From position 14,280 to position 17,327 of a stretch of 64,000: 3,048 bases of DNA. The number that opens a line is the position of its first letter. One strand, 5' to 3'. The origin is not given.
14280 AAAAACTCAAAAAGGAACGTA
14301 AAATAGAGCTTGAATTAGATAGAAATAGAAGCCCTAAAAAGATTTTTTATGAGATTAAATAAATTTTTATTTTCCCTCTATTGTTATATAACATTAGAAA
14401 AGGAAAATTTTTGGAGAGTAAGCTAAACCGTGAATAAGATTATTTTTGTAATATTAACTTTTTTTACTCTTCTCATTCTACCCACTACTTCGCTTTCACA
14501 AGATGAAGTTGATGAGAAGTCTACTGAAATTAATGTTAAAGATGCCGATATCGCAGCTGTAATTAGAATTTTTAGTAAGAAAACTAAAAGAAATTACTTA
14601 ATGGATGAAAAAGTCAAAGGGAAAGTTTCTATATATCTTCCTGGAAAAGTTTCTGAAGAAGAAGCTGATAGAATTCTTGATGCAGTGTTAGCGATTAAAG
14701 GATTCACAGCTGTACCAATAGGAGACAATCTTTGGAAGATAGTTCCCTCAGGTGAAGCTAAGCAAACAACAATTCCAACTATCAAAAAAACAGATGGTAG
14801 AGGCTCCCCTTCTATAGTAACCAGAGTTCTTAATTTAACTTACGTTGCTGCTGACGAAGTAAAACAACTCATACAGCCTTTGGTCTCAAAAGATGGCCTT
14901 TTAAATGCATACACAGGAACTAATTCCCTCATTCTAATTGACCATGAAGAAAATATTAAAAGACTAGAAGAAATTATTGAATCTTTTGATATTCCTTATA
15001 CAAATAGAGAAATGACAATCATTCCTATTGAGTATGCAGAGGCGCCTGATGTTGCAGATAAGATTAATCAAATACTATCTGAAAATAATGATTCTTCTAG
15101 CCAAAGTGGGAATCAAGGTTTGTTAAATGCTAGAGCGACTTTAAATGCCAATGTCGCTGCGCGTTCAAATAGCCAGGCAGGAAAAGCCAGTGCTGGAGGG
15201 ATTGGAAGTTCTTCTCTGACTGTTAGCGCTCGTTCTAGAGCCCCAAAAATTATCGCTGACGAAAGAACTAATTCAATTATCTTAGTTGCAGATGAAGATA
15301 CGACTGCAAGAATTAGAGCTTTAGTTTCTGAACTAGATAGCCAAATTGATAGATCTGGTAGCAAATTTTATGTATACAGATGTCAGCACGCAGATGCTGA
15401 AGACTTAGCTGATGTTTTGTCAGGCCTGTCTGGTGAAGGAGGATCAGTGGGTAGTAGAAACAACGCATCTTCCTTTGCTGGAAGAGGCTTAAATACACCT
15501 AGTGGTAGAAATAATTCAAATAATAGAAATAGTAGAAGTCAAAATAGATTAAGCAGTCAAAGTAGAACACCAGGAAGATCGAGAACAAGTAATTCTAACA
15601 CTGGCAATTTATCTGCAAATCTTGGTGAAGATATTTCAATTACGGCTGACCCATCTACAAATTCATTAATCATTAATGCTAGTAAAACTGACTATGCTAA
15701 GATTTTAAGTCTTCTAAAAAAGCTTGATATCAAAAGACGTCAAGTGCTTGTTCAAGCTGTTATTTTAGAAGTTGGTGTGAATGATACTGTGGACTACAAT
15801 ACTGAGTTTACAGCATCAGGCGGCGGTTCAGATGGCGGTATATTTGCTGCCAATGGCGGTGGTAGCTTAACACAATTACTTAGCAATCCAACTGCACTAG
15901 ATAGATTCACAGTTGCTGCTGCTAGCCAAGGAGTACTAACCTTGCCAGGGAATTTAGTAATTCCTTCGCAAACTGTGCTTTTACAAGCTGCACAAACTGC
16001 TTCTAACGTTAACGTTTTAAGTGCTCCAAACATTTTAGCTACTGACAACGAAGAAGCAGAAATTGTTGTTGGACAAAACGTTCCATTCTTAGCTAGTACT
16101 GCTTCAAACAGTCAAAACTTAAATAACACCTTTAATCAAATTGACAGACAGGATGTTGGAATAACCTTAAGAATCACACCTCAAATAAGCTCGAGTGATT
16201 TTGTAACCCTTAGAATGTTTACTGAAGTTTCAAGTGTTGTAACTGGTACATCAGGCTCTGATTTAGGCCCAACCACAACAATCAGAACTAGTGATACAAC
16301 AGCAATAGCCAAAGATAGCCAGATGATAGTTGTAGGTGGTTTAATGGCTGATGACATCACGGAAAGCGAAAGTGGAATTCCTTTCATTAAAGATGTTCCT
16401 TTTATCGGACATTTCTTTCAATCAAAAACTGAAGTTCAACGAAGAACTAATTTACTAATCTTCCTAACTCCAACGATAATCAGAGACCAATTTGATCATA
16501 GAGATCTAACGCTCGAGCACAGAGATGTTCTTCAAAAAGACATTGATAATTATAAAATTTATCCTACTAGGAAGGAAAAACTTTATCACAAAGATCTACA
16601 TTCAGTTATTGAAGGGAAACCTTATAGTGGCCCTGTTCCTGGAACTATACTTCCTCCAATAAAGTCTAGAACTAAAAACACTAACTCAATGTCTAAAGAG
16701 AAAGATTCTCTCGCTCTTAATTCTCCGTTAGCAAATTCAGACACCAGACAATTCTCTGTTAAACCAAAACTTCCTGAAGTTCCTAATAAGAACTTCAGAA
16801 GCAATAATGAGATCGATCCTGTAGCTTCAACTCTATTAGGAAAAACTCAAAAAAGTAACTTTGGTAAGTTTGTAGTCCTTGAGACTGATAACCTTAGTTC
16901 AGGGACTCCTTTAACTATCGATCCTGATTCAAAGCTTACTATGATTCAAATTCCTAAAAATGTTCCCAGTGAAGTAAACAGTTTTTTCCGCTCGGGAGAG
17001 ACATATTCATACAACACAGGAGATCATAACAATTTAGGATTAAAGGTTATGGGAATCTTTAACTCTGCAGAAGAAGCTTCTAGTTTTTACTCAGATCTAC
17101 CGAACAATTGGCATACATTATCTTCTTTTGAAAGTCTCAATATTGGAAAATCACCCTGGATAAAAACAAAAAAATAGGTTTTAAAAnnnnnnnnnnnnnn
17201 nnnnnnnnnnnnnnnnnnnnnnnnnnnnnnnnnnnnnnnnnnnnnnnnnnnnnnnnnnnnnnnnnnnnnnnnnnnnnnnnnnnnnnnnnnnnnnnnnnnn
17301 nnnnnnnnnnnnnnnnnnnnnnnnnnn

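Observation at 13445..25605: Complete contiguous T2SS cluster lacking a recognisable GspK, with an atypical secretin (low-complexity insertion plus ~230-aa C-terminal extension)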

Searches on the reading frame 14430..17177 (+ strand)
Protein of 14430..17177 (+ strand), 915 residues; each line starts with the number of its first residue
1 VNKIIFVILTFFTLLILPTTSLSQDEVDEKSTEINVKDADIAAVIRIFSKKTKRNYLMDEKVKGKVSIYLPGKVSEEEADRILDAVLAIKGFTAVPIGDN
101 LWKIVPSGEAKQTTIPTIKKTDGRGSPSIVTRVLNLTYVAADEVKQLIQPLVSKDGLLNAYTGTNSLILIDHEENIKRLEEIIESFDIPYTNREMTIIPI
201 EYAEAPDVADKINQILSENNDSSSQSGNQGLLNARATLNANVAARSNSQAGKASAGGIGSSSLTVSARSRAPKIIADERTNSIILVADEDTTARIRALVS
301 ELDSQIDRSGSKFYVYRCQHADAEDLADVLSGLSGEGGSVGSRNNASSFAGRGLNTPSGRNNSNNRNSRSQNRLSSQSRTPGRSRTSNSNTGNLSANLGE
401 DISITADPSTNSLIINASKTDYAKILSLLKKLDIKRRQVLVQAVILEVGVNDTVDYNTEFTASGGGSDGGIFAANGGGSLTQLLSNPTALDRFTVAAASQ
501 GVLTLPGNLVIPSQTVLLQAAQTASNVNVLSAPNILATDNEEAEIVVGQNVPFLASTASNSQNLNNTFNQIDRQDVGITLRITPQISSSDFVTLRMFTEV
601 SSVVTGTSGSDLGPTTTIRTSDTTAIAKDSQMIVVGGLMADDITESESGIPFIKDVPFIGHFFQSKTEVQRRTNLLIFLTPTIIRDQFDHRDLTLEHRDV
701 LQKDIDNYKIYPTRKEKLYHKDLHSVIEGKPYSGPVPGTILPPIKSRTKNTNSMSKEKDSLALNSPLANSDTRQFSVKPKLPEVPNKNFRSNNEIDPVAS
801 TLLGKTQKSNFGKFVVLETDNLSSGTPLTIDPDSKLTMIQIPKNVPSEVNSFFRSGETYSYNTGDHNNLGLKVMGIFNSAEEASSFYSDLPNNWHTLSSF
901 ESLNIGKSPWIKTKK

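Call 3: search_protein_families(library=pfam, proteins=[window:14430-17177:+], max_evalue=0.1)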
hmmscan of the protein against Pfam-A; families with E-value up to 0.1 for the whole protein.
window:14430-17177:+ (915 aa): 4 families
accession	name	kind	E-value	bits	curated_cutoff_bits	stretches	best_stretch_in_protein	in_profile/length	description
PF00263.26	Secretin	-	1.5e-43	148.7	27.5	1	520-685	1-169/169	Bacterial type II and III secretion system protein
PF03958.22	Secretin_N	-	2.7e-39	133.7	28.2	3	315-438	3-69/69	Bacterial type II/III secretion system short domain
PF21305.2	type_II_gspD_N0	-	9.6e-19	67.5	27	1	34-104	1-71/71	GspD-like, N0 domain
PF07660.19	STN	-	0.072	13.4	28.4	0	59-106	6-51/52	Secretin and TonB N terminus short domain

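Call 4: search_protein_families(library=ncbifam, proteins=[window:14430-17177:+], max_evalue=0.1)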
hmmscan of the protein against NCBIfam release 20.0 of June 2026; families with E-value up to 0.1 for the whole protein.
window:14430-17177:+ (915 aa): 10 families
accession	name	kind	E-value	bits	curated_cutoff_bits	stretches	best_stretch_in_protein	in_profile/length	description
TIGR02517.1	type_II_gspD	equivalog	1.5e-151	505.8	351.35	1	34-694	1-600/600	type II secretion system secretin GspD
TIGR02515.1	IV_pilus_PilQ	subfamily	3e-60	204.4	284.35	3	386-684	119-427/428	type IV pilus secretin PilQ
TIGR02519.1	pilus_MshL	equivalog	2.7e-35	121.8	250.2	1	407-684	4-290/290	pilus (MSHA type) biogenesis protein MshL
TIGR02516.1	type_III_yscC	equivalog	1e-33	116.6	238.45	3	388-686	185-463/463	type III secretion system outer membrane ring subunit SctC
NF010083.0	PRK13568.1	equivalog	1.1e-27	96.9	554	2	398-685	148-418/419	DNA uptake porin HofQ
NF007851.2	PRK10560.1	exception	3.5e-17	62.3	598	2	401-685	143-410/412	DNA uptake porin HofQ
NF011873.0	PRK15346.1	equivalog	4.7e-14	51.9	524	1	388-679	222-488/499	EscC/YscC/HrcC family type III secretion system outer membrane ring protein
NF042912.1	Amuc_1098_fam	equivalog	6.8e-13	47.5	750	1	619-684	731-796/805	Amuc_1098 family type IV pilus outer membrane protein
NF008726.1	PRK11728.1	equivalog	0.0042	16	299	1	616-681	180-243/389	L-2-hydroxyglutarate oxidase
NF033193.2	lipo_NDxxF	hypoth_equivalog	0.0061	16.3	60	1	3-71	2-69/199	NDxxF motif lipoprotein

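Call 10: find_homologous_proteins(query=window:14430-17177:+, max_evalue=1e-10)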
Query window:14430-17177:+ (915 aa): 802 proteins with E <= 1e-10 among 8000 candidates; the best 120 are listed.
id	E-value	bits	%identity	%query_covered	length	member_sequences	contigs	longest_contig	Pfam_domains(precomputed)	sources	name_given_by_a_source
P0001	0.0e+0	1980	100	100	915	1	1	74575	PF21305.3,PF03958.23,PF00263.27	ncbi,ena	-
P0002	0.0e+0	1058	56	98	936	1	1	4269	PF21305.3,PF03958.23,PF00263.27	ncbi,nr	ncbi:MAG: type II secretion system secretin GspD [Bdellovibrionales bacterium]|nr:type II secretion 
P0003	4.8e-293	992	54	97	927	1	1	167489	PF21305.3,PF03958.23,PF00263.27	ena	-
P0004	7.1e-293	992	53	96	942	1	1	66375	PF21305.3,PF03958.23,PF00263.27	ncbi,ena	-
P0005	1.0e-292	991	55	97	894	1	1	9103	PF21305.3,PF03958.23,PF00263.27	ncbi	-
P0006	2.0e-291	987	54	99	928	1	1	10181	PF21305.3,PF03958.23,PF00263.27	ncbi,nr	ncbi:type II secretion system secretin GspD [Oligoflexia bacterium]|nr:type II secretion system secr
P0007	6.1e-289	979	55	96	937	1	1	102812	PF21305.3,PF03958.23,PF00263.27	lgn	-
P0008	2.1e-287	974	53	99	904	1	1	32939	PF21305.3,PF03958.23,PF00263.27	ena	-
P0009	2.6e-286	970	54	100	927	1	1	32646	PF21305.3,PF03958.23,PF00263.27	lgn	-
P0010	1.8e-285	967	52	99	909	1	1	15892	PF21305.3,PF03958.23,PF00263.27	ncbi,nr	ncbi:MAG: type II secretion system secretin GspD [Bdellovibrionales bacterium]|nr:type II secretion 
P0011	2.4e-285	967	53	99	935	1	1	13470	PF21305.3,PF03958.23,PF00263.27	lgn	-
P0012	4.1e-285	966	54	98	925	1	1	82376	PF21305.3,PF03958.23,PF00263.27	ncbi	-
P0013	2.6e-284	964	54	96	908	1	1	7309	PF21305.3,PF03958.23,PF00263.27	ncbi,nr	ncbi:MAG: type II secretion system protein GspD [Candidatus Dadabacteria bacterium]|nr:MAG: type II 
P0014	3.6e-284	963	61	85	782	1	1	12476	PF21305.3,PF03958.23,PF00263.27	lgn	-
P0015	3.7e-284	963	53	97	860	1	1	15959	PF21305.3,PF03958.23,PF00263.27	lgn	-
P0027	5.9e-279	946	54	97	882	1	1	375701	PF21305.3,PF03958.23,PF00263.27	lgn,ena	-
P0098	4.8e-262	890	50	99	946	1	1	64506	PF21305.3,PF03958.23,PF00263.27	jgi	jgi:general secretion pathway protein D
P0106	3.1e-261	887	47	98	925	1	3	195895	PF21305.3,PF03958.23,PF00263.27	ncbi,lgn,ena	-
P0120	1.1e-258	879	48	99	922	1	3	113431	PF21305.3,PF03958.23,PF00263.27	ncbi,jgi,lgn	ncbi:MAG: type II secretion system secretin GspD [Bdellovibrionota bacterium]|jgi:general secretion 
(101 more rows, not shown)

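Call 12: find_encoding_contigs(protein=P0003, flank=10000, max_places=1)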
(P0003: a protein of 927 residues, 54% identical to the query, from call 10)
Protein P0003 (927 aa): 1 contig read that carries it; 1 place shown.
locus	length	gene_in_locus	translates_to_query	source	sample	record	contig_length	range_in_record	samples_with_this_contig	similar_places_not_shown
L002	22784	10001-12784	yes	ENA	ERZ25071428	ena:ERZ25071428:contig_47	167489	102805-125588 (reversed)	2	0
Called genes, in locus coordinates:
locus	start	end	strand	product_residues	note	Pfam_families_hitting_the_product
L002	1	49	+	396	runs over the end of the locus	PF01075:Glyco_transf_9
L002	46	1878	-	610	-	PF25840:Ulvan_lyase_N (faint)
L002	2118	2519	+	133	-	-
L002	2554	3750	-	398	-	PF13480:Acetyltransf_6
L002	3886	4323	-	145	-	PF00583:Acetyltransf_1, PF13673:Acetyltransf_10, PF13508:Acetyltransf_7, PF08445:FR47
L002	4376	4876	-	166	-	PF01243:PNPOx_N, PF12900:Pyridox_ox_2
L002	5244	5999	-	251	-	-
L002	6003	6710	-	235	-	-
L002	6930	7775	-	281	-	PF02569:Pantoate_ligase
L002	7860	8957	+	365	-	PF13512:TPR_18 (weak), PF13525:YfiO, PF13174:TPR_6 (faint)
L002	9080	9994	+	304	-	PF11356:T2SSC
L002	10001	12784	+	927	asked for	PF21305:type_II_gspD_N0, PF03958:Secretin_N, PF00263:Secretin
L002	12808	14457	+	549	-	PF05157:MshEN, PF00437:T2SSE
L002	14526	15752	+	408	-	PF28597:T2SSF_N, PF00482:T2SSF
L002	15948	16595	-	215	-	-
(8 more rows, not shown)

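Call 13: find_encoding_contigs(protein=P0027, flank=10000, max_places=1)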
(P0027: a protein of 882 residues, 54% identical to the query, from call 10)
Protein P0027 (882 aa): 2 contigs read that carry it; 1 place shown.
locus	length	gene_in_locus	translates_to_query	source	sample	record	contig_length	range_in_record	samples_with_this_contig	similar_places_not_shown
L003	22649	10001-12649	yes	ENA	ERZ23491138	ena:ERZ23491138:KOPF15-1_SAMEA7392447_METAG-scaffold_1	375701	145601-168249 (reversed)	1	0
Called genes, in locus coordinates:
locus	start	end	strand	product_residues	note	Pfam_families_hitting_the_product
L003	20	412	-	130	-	PF00380:Ribosomal_S9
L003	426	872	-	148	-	PF00572:Ribosomal_L13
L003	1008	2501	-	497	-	PF13727:CoA_binding_3, PF02397:Bac_transf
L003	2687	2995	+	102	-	-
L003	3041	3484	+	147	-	PF02580:Tyr_Deacylase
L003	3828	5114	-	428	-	PF05496:RuvB_N, PF00004:AAA, PF07728:AAA_5 (faint), PF16193:AAA_assoc_2, PF12002:MgsA_C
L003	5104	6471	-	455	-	PF01546:Peptidase_M20, PF07687:M20_dimer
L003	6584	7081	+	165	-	PF00691:OmpA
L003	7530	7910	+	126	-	-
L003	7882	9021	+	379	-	PF13512:TPR_18, PF13525:YfiO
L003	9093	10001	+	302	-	PF11356:T2SSC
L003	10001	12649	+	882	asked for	PF21305:type_II_gspD_N0, PF03958:Secretin_N, PF00263:Secretin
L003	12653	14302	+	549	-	PF05157:MshEN, PF00437:T2SSE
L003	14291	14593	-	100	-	PF03703:bPH_2 (weak)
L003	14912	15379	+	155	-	PF00582:Usp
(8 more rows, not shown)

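Call 14: find_encoding_contigs(protein=P0106, flank=10000, max_places=1)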
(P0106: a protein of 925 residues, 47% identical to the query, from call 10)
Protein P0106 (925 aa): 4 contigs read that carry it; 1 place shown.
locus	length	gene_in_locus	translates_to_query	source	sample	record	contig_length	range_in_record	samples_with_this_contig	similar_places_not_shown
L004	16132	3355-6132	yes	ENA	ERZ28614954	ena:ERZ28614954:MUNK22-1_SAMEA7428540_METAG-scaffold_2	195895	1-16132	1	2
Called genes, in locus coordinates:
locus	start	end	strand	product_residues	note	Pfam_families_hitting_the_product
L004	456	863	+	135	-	-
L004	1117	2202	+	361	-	PF13512:TPR_18, PF13525:YfiO, PF13174:TPR_6 (faint)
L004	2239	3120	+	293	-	PF11356:T2SSC, PF17820:PDZ_6 (weak)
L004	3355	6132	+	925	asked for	PF21305:type_II_gspD_N0, PF03958:Secretin_N, PF00263:Secretin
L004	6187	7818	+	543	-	PF05157:MshEN, PF00437:T2SSE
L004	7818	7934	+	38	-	-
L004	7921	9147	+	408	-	PF28597:T2SSF_N, PF00482:T2SSF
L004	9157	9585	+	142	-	PF08334:T2SSG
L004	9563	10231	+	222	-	PF07963:N_methyl (weak)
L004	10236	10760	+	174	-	-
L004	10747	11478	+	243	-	PF07963:N_methyl (weak), PF11612:T2SSJ (weak)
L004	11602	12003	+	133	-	PF00072:Response_reg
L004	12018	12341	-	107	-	-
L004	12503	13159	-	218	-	-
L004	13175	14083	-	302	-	-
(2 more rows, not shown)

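Call 42: find_related_loci(query=A2, collection=genome_contigs, flank=10000)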
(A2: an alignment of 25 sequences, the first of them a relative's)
Query A2 (915 aa) in genome_contigs; peptide patterns used: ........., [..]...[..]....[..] (x = any residue, [..] = any of these).
518 stretches matched a pattern; 508 encode a relative of the query (tblastn E <= 1e-3); the best 80 are kept; 80 distinct loci.
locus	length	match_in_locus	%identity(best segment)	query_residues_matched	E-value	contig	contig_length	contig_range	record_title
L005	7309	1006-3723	52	1-910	0e+0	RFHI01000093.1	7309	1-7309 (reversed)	MAG: Candidatus Dadabacteria bacterium isolate J046 k99_447046, whole genome shotgun sequence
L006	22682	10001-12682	54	18-910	0e+0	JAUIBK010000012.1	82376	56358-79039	MAG: bacterium isolate 6_bin.32 NODE_458_length_82376_cov_1.172124, whole genome shotgun sequence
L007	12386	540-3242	53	31-912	0e+0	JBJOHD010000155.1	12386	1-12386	MAG: Pseudomonadota bacterium isolate sharkriverslough_2019_sw_WHONDRS-S19S_0042_B_bin.30 scaffold_2009102, whole genome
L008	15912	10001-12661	52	29-914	0e+0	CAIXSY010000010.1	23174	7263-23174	MAG: uncultured delta proteobacterium isolate LJ_bin-2050 genome assembly, contig: bin-2050:010/432, whole genome shotgu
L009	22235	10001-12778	50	6-912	0e+0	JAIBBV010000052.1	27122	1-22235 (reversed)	MAG: Oligoflexia bacterium isolate SSF8 NODE_33568_length_27122_cov_5.408261, whole genome shotgun sequence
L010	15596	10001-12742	50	11-912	0e+0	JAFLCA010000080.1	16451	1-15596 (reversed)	MAG: Deltaproteobacteria bacterium isolate UWPOB_DELTA1 gnl_X_BEAILMKM_80, whole genome shotgun sequence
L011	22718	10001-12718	51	23-911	0e+0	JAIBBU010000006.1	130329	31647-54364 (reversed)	MAG: Oligoflexia bacterium isolate SSF28 NODE_1879_length_130329_cov_7.815986, whole genome shotgun sequence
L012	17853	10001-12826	51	5-912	0e+0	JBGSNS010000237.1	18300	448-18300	MAG: Bdellovibrionota bacterium isolate JTS-AC261 k141_2740084, whole genome shotgun sequence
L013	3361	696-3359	50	4-897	0e+0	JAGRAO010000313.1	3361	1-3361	MAG: Bdellovibrionales bacterium isolate HKST-UBA20 NODE_314_length_3361_cov_3.954324, whole genome shotgun sequence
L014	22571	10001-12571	50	22-915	0e+0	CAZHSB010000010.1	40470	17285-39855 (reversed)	MAG TPA_asm: uncultured Bdellovibrionales bacterium isolate SRP192927_co1_903 genome assembly, contig: NODE_1461_length_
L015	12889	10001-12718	50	29-910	0e+0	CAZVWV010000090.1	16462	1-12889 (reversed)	MAG TPA_asm: uncultured Bdellovibrionales bacterium isolate SRP286056_co1_714 genome assembly, contig: NODE_4283_length_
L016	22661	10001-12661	50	29-912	0e+0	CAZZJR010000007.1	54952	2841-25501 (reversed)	MAG TPA_asm: uncultured Bdellovibrionales bacterium isolate SRP124364_co1_356 genome assembly, contig: NODE_308_length_5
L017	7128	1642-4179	51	29-912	0e+0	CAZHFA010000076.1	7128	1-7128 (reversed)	MAG TPA_asm: uncultured Bdellovibrionales bacterium isolate SRP192927_co10_311 genome assembly, contig: NODE_9602_length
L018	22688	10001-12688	48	5-912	0e+0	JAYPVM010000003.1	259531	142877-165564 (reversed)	MAG: Pseudomonadota bacterium isolate 139588_S189_rosella_bins.tsv.061 NODE_15_length_259531_cov_8.719986, whole genome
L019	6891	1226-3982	49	24-912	0e+0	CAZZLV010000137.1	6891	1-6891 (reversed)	MAG TPA_asm: uncultured Bdellovibrionales bacterium isolate SRP124364_co1_308 genome assembly, contig: NODE_13602_length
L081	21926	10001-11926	39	29-699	4e-134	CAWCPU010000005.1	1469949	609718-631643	MAG: uncultured delta proteobacterium isolate MFD04944.bin.3.280 genome assembly, contig: contig_42145, whole genome sho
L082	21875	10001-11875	38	17-703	1e-133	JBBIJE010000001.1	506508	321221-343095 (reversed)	MAG: Myxococcales bacterium isolate SIF170217_bin_155 NODE_6_length_506508_cov_19.927085, whole genome shotgun sequence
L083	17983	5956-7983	38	34-742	1e-132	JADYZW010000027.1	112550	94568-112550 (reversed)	MAG: Deltaproteobacteria bacterium isolate SJ588 c_000000844873, whole genome shotgun sequence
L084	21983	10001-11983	37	29-718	2e-131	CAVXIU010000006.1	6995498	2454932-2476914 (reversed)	MAG: uncultured delta proteobacterium isolate MFD09212.bin.2.188 genome assembly, contig: contig_1259, whole genome shot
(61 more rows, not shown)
